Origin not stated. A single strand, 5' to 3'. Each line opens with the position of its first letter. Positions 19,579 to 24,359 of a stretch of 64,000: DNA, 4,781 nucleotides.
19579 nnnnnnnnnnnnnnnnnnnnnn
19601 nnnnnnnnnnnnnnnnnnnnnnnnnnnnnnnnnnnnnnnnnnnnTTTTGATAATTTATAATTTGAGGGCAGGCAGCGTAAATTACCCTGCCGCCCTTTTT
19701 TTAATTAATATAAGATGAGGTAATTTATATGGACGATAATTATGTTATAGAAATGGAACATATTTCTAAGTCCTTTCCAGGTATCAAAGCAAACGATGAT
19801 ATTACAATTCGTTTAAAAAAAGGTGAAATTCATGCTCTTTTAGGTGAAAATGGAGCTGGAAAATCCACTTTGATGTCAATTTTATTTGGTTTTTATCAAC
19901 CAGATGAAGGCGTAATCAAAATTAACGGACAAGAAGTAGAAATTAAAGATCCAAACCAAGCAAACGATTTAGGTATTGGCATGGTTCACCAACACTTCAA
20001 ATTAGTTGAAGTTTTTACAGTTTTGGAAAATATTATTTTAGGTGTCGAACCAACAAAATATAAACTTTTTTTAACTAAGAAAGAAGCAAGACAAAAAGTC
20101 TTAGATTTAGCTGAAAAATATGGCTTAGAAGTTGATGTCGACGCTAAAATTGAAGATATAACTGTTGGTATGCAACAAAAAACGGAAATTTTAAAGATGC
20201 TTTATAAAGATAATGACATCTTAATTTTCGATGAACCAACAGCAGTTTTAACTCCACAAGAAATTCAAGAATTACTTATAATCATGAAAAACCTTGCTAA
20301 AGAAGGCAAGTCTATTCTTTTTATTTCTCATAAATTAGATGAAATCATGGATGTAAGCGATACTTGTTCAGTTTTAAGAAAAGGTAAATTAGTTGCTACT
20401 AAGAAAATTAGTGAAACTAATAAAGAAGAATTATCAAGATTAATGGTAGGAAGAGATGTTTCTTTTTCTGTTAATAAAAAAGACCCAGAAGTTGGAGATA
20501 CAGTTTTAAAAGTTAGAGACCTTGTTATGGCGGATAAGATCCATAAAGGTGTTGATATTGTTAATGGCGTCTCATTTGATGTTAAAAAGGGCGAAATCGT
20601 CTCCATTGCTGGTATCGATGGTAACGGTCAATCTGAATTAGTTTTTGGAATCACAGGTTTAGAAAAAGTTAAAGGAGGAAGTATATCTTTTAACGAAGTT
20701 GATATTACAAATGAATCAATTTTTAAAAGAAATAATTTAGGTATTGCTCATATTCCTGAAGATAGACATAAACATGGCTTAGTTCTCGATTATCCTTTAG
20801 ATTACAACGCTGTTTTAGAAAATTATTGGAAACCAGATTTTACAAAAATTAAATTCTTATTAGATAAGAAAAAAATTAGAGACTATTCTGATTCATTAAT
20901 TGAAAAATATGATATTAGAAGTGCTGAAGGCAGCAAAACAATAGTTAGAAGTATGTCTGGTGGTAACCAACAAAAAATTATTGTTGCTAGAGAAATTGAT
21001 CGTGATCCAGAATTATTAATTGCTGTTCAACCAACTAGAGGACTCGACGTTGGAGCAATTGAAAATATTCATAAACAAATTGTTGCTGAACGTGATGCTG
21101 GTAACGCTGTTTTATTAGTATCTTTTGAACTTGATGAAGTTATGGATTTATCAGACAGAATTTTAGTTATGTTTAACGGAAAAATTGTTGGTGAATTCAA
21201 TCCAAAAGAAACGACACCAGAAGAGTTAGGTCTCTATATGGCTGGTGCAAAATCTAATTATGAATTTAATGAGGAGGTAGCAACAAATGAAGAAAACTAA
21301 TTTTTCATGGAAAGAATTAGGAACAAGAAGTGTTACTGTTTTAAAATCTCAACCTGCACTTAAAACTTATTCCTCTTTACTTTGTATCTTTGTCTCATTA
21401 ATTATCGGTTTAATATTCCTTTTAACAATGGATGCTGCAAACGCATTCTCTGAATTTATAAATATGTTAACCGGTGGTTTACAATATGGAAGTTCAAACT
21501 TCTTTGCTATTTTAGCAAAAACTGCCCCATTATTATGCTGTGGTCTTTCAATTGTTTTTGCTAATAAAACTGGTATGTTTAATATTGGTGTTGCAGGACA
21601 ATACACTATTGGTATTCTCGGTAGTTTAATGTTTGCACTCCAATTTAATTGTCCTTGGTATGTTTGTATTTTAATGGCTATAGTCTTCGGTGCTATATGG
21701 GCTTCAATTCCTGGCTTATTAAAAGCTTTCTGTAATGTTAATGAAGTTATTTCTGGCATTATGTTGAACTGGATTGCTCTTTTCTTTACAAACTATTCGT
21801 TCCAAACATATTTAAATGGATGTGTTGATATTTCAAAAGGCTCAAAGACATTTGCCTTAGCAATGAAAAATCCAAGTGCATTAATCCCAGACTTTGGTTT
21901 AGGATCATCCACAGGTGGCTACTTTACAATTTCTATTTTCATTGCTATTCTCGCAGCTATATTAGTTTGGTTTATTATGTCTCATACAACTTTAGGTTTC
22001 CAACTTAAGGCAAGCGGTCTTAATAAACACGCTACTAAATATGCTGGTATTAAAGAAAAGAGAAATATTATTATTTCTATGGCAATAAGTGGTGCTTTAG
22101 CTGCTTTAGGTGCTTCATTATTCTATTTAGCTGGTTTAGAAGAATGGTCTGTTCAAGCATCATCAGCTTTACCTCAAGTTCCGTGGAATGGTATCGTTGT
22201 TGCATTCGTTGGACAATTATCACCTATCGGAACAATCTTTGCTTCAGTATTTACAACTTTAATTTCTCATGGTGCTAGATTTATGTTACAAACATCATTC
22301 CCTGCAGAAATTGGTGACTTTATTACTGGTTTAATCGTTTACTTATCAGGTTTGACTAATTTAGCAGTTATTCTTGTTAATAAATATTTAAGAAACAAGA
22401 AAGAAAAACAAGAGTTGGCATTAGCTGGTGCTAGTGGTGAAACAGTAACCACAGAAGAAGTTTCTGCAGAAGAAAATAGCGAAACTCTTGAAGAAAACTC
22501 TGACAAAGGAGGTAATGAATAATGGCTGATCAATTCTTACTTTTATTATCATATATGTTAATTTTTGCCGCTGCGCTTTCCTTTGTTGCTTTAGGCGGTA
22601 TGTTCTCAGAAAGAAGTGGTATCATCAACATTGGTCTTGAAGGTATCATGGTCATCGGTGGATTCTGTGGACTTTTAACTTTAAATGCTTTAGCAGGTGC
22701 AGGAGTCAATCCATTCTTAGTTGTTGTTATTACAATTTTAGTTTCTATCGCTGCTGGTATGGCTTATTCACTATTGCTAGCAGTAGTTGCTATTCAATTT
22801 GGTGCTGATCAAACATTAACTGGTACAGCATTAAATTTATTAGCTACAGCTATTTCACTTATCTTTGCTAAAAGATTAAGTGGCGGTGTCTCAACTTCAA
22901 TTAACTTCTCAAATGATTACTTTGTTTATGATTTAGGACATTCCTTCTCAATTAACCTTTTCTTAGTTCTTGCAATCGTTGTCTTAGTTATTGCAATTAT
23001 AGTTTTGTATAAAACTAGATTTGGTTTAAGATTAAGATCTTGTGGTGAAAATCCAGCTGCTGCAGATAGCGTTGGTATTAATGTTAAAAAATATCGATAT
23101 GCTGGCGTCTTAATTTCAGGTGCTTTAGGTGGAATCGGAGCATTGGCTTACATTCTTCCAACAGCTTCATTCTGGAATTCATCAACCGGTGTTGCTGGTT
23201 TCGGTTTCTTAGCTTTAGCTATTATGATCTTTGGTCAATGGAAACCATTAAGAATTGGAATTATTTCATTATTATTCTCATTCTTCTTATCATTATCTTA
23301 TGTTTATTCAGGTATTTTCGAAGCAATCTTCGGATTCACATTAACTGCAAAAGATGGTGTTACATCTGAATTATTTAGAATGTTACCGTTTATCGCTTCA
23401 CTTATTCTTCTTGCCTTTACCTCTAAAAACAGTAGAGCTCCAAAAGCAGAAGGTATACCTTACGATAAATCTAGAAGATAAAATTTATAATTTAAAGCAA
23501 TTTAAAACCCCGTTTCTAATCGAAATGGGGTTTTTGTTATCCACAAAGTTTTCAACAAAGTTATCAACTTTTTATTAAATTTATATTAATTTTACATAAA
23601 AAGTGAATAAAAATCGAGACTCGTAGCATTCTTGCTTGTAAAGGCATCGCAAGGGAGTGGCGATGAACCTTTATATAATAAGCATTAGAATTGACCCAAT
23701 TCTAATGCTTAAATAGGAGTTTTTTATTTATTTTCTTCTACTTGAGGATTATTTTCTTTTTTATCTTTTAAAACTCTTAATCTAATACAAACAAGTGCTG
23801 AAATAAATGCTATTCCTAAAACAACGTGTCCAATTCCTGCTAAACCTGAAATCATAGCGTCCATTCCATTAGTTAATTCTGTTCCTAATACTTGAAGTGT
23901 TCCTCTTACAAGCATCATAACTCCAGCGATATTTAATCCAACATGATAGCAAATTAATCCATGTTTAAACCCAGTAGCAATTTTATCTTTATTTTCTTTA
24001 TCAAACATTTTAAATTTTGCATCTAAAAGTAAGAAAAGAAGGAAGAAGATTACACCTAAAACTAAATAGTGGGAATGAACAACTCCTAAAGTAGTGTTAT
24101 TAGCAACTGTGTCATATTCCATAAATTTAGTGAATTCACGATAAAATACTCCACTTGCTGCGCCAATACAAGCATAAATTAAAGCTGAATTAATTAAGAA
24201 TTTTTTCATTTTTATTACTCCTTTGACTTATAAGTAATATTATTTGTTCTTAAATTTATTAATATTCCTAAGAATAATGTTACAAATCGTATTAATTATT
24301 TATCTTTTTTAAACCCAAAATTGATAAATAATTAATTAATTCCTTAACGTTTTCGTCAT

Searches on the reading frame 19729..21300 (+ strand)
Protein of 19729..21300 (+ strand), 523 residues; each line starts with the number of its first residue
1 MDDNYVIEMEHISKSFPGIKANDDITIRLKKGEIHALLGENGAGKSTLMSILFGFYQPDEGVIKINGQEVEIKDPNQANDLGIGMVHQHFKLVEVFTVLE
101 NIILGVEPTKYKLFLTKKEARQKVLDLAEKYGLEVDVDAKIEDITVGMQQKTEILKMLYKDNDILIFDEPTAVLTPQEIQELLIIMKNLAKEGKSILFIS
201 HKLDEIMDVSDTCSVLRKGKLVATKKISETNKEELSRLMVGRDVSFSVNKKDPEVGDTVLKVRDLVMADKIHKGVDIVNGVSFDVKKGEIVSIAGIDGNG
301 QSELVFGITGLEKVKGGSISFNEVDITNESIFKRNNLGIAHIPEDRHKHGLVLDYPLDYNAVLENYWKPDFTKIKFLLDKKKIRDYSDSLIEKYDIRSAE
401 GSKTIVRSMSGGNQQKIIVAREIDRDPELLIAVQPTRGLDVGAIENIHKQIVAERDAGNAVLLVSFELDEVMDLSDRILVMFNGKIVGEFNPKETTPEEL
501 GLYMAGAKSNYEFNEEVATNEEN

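Call 7: search_protein_families(library=pfam, proteins=[window:19729-21300:+])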
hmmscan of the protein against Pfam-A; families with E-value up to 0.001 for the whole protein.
window:19729-21300:+ (523 aa): 5 families
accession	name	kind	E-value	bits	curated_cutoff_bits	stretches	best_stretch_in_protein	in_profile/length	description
PF00005.33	ABC_tran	-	3.7e-45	154.3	25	2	23-172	2-137/137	ABC transporter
PF13304.12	AAA_21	-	8.2e-07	29.8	27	0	34-53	1-20/304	AAA domain, putative AbiEii toxin, Type IV TA system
PF13175.12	AAA_15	-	0.0005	20.2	32.1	1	23-120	15-109/374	AAA ATPase domain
PF13401.12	AAA_22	-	0.00073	20.3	27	0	34-207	7-130/130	AAA domain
PF13476.12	AAA_23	-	0.00085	20.4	27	1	16-185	10-149/201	AAA domain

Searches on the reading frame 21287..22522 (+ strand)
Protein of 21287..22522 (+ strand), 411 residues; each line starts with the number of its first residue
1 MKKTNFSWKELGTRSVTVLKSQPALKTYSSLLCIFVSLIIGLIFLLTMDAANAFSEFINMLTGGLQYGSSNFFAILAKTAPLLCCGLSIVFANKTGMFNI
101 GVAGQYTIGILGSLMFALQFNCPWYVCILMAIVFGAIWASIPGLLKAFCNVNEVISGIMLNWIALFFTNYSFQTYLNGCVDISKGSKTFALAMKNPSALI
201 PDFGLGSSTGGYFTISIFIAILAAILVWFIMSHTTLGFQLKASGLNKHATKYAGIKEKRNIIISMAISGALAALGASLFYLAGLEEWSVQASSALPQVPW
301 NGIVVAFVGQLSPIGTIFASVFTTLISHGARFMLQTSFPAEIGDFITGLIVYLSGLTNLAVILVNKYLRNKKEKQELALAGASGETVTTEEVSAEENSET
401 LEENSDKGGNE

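Call 7: search_protein_families(library=pfam, proteins=[window:21287-22522:+])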
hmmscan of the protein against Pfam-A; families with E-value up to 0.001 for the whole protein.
window:21287-22522:+ (411 aa): 1 family
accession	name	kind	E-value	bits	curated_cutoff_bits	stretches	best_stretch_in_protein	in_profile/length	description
PF02653.21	BPD_transp_2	-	4.2e-41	141.3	26.8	1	72-353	2-267/269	Branched-chain amino acid transport system / permease component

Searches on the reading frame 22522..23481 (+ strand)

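Call 7: search_protein_families(library=pfam, proteins=[window:22522-23481:+])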
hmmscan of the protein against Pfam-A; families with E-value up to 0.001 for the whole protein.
window:22522-23481:+ (319 aa): 1 family
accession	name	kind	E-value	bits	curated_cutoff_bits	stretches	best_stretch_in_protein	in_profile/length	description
PF02653.21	BPD_transp_2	-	1.3e-36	126.6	26.8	1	9-275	2-253/269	Branched-chain amino acid transport system / permease component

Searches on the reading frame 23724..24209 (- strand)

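Call 7: search_protein_families(library=pfam, proteins=[window:23724-24209:-])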
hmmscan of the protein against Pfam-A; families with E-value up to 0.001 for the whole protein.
window:23724-24209:- (161 aa): 2 families
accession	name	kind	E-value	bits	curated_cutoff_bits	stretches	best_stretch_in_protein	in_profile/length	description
PF11070.13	DUF2871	-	2.2e-38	132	27.4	1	1-143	1-132/134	Protein of unknown function (DUF2871)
PF00115.25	COX1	-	0.00064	19.1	34.8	1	10-107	316-406/436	Cytochrome C and Quinol oxidase polypeptide I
